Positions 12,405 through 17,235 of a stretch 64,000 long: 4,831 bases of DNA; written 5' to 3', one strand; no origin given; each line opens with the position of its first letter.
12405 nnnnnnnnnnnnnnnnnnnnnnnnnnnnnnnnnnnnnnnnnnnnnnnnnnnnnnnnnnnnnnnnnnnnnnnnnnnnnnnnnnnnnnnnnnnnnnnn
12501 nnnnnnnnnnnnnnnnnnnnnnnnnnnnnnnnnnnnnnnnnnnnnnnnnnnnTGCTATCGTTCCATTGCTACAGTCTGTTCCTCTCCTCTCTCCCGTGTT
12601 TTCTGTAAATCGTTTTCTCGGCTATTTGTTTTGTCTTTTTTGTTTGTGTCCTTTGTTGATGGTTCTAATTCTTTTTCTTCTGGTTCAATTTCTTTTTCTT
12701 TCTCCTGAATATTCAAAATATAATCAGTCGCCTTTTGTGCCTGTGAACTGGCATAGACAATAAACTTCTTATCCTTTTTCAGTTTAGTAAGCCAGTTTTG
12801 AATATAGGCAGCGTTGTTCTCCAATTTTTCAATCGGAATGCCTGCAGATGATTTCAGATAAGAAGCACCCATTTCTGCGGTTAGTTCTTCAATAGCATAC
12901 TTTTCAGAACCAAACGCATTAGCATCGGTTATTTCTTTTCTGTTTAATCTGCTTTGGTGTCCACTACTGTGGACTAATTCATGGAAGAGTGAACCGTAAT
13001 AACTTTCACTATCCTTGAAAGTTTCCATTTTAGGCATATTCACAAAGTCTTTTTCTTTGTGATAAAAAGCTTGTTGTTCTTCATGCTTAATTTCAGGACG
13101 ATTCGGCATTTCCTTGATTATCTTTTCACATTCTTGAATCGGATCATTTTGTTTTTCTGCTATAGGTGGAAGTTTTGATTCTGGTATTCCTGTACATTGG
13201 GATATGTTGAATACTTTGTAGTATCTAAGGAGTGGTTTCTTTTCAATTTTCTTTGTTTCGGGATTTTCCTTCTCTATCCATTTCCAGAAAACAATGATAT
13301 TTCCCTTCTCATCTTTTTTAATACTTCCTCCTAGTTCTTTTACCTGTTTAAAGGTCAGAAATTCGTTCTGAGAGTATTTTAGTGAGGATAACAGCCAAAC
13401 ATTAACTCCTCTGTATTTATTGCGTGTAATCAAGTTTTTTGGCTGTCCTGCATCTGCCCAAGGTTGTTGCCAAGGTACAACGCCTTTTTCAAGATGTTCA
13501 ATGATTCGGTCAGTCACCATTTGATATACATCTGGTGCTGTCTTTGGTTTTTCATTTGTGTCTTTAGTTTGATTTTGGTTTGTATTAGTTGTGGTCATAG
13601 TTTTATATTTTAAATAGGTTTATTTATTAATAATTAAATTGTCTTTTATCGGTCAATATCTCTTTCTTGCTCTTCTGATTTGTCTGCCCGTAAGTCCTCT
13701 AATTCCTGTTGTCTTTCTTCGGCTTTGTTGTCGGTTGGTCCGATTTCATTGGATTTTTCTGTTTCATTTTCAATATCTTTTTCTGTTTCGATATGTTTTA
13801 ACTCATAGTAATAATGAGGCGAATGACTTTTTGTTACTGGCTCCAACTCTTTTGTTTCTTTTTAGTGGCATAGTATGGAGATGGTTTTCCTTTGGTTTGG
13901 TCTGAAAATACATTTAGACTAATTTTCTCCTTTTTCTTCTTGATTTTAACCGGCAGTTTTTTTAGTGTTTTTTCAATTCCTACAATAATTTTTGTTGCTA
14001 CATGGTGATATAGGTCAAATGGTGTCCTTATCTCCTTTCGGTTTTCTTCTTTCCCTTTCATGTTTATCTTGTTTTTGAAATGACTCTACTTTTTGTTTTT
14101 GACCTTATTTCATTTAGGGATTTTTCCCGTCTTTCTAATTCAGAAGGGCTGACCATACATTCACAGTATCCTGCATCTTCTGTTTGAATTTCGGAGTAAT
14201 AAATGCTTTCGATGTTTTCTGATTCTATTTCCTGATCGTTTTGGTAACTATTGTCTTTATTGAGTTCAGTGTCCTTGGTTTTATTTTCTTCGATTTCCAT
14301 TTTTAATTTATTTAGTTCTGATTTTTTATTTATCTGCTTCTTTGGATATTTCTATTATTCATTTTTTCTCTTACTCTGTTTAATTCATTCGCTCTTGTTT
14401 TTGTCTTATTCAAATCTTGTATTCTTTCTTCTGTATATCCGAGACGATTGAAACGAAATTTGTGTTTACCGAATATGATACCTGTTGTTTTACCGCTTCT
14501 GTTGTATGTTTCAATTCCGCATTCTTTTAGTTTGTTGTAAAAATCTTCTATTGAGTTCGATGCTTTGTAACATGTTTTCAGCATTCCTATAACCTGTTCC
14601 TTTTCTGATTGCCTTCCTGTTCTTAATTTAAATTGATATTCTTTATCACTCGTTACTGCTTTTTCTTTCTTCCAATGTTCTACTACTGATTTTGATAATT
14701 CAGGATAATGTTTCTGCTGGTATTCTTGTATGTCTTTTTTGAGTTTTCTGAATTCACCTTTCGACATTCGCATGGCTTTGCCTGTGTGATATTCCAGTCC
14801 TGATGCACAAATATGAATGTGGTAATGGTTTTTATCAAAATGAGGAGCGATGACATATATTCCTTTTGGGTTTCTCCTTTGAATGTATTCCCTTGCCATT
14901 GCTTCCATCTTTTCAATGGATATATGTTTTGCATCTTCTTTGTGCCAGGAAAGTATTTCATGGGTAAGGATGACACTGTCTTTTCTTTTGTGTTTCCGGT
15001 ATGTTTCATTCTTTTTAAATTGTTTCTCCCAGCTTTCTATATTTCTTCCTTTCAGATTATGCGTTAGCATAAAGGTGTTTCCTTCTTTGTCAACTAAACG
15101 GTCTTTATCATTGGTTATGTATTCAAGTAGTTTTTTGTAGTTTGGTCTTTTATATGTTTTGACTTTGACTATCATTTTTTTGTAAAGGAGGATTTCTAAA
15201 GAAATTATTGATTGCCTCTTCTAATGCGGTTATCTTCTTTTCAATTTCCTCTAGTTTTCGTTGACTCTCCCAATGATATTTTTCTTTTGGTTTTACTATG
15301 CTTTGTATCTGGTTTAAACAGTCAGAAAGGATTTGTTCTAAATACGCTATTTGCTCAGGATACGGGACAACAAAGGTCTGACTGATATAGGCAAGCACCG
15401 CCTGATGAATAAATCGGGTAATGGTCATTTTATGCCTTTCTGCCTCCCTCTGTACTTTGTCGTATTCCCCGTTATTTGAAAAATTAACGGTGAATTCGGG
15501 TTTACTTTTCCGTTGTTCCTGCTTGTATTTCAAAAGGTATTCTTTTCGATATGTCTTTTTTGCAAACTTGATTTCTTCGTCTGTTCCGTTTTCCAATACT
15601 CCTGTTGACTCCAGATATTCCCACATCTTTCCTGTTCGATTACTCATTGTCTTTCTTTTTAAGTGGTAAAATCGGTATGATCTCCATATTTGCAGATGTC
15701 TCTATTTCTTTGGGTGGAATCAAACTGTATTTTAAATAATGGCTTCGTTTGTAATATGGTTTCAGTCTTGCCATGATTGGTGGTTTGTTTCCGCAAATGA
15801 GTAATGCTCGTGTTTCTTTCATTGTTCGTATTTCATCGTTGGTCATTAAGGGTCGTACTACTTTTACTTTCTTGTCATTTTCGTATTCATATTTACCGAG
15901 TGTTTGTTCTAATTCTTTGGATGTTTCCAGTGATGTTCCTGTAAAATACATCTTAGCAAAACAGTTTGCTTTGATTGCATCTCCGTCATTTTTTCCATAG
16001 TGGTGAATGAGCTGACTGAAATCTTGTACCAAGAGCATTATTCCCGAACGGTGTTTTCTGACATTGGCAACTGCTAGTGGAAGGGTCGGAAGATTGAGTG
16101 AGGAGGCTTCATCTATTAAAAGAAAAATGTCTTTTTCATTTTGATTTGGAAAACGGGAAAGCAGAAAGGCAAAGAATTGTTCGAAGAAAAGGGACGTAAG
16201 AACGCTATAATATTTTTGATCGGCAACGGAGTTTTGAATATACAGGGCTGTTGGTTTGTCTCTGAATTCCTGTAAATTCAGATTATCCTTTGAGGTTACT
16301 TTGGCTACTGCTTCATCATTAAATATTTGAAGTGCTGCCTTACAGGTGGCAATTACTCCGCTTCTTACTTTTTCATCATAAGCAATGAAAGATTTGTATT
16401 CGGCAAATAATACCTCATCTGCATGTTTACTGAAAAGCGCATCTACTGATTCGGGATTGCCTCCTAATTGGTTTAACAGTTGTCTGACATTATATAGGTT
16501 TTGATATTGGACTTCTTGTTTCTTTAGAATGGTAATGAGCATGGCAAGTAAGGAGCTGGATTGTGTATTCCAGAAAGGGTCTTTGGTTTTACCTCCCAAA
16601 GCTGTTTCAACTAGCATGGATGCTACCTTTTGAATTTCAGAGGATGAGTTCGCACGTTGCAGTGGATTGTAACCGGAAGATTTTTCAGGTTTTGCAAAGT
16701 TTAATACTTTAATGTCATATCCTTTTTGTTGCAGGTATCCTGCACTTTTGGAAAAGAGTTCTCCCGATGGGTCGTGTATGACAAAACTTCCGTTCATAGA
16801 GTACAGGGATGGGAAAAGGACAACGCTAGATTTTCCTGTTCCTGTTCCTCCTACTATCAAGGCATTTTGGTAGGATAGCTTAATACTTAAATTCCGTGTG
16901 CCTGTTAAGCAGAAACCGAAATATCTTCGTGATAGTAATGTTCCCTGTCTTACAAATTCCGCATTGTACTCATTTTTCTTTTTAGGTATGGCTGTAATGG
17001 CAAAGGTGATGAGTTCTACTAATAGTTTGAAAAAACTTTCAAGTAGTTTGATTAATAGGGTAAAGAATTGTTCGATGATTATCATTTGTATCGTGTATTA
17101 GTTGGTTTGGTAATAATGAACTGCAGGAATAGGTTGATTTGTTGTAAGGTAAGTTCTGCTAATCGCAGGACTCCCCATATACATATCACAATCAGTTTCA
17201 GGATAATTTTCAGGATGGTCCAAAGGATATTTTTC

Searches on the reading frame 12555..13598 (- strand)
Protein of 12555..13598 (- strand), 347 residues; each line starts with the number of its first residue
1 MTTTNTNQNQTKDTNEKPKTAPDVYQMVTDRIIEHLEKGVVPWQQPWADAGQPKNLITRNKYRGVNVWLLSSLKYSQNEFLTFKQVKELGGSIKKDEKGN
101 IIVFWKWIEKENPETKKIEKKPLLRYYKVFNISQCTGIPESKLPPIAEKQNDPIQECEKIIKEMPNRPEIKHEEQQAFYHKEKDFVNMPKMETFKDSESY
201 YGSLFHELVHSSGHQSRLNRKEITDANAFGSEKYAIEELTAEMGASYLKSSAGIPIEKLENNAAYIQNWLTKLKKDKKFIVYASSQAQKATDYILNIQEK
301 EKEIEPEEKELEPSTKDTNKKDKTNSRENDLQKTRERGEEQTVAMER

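Call 10: search_protein_families(library=pfam, proteins=[window:12555-13598:-], max_evalue=0.01)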
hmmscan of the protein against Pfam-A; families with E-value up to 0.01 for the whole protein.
window:12555-13598:- (347 aa): 2 families
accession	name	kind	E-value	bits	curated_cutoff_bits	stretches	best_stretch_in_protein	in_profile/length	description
PF18818.7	MPTase-PolyVal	-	2.7e-36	124.8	27.5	1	167-286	11-126/126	Zincin-like metallopeptidase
PF08401.16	ArdcN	-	1.4e-28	100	22.6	1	23-130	2-123/123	N-terminal domain of anti-restriction factor ArdC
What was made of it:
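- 12555..13598 (-): ArdC-like protein, copy 2. Pfam ArdcN plus MPTase-PolyVal (call 10).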

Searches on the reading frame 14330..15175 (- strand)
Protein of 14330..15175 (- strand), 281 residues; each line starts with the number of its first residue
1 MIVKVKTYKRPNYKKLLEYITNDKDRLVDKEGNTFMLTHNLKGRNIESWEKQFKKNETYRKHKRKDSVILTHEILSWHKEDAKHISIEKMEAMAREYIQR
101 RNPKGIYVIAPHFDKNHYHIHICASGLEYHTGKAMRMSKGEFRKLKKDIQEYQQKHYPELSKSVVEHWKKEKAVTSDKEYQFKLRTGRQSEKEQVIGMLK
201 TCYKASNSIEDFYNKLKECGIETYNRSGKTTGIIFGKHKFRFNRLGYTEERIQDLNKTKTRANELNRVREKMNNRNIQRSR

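Call 10: search_protein_families(library=pfam, proteins=[window:14330-15175:-], max_evalue=0.01)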
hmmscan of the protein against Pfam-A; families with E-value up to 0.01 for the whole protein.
window:14330-15175:- (281 aa): 2 families
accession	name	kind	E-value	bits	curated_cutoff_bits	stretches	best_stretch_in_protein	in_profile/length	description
PF03432.20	Relaxase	-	8.9e-17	62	24.6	1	19-156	1-130/132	MobA/VirD2-like, nuclease domain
PF13642.11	DUF4144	-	0.0066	17.5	27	0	18-91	28-89/100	protein structure with unknown function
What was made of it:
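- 14330..15175 (-): MobA/VirD2-type relaxase. Pfam Relaxase, 8.9e-17 (call 10).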

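Call 59: search_protein_families(library=ncbifam, proteins=[window:14330-15175:-], max_evalue=0.01)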
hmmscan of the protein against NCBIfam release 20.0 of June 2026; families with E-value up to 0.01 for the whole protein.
window:14330-15175:- (281 aa): 0 families

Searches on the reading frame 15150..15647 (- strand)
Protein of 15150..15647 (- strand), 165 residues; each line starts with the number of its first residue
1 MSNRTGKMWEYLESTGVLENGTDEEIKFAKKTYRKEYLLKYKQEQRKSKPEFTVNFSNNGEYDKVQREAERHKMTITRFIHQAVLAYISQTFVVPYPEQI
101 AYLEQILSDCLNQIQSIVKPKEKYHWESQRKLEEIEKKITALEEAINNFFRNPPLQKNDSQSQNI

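Call 11: search_protein_families(library=pfam, proteins=[window:15150-15647:-], max_evalue=0.01)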
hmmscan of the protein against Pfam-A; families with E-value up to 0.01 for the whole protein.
window:15150-15647:- (165 aa): 0 families

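Call 59: search_protein_families(library=ncbifam, proteins=[window:15150-15647:-], max_evalue=0.01)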
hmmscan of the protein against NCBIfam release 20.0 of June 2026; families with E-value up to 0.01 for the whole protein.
window:15150-15647:- (165 aa): 0 families
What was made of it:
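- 15150..15647 (-): 165-aa conserved protein between the coupling protein and the relaxase; possible relaxosome accessory factor. No family hit (calls 11, 59).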

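Call 84: search_protein_families(library=padloc, proteins=[window:15150-15647:-], max_evalue=0.01)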
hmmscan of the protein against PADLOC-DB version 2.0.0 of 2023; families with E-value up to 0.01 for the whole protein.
window:15150-15647:- (165 aa): 0 families

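Call 85: search_protein_families(library=phrogs, proteins=[window:15150-15647:-], max_evalue=0.01)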
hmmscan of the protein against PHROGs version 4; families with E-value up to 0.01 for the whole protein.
window:15150-15647:- (165 aa): 0 families

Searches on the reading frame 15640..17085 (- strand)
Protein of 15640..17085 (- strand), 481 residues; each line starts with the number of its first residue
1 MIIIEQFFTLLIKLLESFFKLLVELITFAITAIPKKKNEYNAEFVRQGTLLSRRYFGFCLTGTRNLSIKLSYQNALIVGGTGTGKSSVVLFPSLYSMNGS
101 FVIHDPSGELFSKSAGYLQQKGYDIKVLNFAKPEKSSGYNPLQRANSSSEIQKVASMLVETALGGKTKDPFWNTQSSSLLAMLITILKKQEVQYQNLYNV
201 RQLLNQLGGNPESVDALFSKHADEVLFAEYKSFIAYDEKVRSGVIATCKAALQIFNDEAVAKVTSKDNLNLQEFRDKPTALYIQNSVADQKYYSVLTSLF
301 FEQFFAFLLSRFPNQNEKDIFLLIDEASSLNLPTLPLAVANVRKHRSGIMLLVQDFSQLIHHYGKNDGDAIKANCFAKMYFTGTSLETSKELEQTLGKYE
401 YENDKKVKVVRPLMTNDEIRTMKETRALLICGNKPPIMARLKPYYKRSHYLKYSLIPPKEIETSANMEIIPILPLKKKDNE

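Call 11: search_protein_families(library=pfam, proteins=[window:15640-17085:-], max_evalue=0.01)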
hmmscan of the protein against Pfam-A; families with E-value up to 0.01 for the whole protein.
window:15640-17085:- (481 aa): 6 families
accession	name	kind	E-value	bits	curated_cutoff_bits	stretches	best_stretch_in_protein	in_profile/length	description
PF02534.20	T4SS-DNA_transf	-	4.7e-56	191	20.1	1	64-451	35-452/468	Type IV secretory system Conjugative DNA transfer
PF10412.15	TrwB_AAD_bind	-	6.6e-25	88.2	20.5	1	66-405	9-332/387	Type IV secretion-system coupling protein DNA-binding domain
PF12696.13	TraG-D_C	-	1.2e-15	57.9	22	1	321-423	3-125/126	TraM recognition site of TraD and TraG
PF01935.23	DUF87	-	9.4e-05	23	23.2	1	76-268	27-182/220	Helicase HerA, central domain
PF12846.13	AAA_10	-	0.0017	17.9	27.5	1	73-229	22-171/362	AAA-like domain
PF13245.12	AAA_19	-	0.0034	18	25.1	0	314-361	87-131/134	AAA domain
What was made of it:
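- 15640..17085 (-): VirD4-like type IV coupling protein. Pfam T4SS-DNA_transf, 4.7e-56 (call 11).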

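Call 59: search_protein_families(library=ncbifam, proteins=[window:15640-17085:-], max_evalue=0.01)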
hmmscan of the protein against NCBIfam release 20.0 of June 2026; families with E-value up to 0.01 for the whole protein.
window:15640-17085:- (481 aa): 10 families
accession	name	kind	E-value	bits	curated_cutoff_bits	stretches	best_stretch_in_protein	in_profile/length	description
NF045973.1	conju_CD1115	equivalog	2e-72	244.4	250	1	58-442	10-433/442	VirD4-like conjugal transfer protein, CD1115 family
NF010472.0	PRK13897.1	equivalog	5e-26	91.4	728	1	65-403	151-492/657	type IV secretion system component VirD4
NF010450.0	PRK13876.1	subfamily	3.1e-23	81.9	674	1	76-464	148-563/667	IncP-type conjugal transfer protein TraG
NF010424.0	PRK13850.1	equivalog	4.4e-22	78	681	1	75-405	142-477/670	type IV secretion system ATPase VirD4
TIGR02759.1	TraD_Ftype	equivalog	4.7e-19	68.6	521.35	1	57-406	161-496/566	type IV conjugative transfer system coupling protein TraD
NF010453.0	PRK13880.1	subfamily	6.5e-18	64.2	586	1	78-397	175-518/630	conjugal transfer coupling protein TraG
NF010394.0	PRK13822.1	subfamily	9e-17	61.1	443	1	75-428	227-589/643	conjugal transfer coupling protein TraG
TIGR02767.1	TraG-Ti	equivalog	1.1e-12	47.6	686.2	1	75-406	214-554/623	Ti-type conjugative transfer system protein TraG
NF041326.1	Bacteroid_MobC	subfamily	2e-09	36.4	900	1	171-399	312-536/655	conjugal transfer protein MobC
TIGR03743.1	SXT_TraD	subfamily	0.0025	16.4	366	0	74-242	177-340/636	conjugative transfer system coupling protein TraD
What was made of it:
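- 15640..17085 (-): NCBIfam conju_CD1115, 244 bits against a cutoff of 250 (call 59).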
